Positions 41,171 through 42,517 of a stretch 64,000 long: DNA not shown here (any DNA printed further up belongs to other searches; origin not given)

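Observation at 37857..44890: Lower-GC island with a degraded RiPP-like radical SAM cluster (GNAT, PqqD-like RRE, SPASM radical SAM, MFS, radical SAM-RRE fragment)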

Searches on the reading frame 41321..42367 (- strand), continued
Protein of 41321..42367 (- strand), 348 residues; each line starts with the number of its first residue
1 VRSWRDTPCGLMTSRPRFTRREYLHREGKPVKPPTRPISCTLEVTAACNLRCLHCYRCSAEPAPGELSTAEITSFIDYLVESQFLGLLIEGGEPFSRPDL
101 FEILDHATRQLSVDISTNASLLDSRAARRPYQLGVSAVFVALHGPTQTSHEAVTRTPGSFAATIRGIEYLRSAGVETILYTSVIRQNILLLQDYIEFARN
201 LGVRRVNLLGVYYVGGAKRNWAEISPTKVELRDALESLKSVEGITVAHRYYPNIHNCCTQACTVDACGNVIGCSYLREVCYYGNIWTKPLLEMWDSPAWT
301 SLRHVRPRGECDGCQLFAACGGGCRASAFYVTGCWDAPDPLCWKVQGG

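Call 67: search_protein_families(library=pfam, proteins=[L038:11588-13948:+, L038:13952-14566:+], max_evalue=0.05)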
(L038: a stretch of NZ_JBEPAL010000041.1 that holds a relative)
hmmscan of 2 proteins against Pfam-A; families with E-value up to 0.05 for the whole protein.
L038:11588-13948:+ (786 aa): 2 families
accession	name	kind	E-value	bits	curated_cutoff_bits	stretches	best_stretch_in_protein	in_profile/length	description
PF04055.27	Radical_SAM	-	6.3e-19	69.2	29.5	1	317-474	4-165/166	Radical SAM superfamily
PF02310.24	B12-binding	-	1.9e-05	24.9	32.1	1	179-250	52-120/121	B12 binding domain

L038:13952-14566:+ (204 aa): 5 families
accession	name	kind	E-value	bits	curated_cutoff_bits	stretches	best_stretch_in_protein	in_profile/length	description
PF00583.31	Acetyltransf_1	-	8.9e-11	42.5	20.7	1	78-168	26-116/116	Acetyltransferase (GNAT) family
PF13302.13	Acetyltransf_3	-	6.5e-09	37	25.4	1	35-169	5-138/138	Acetyltransferase (GNAT) domain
PF13508.13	Acetyltransf_7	-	1.2e-05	26.1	27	1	84-169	2-83/84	Acetyltransferase (GNAT) domain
PF08445.16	FR47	-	0.002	18.5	22.1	1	113-170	23-79/86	FR47-like protein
PF13673.13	Acetyltransf_10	-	0.028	14.8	23.6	1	83-150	29-92/128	Acetyltransferase (GNAT) domain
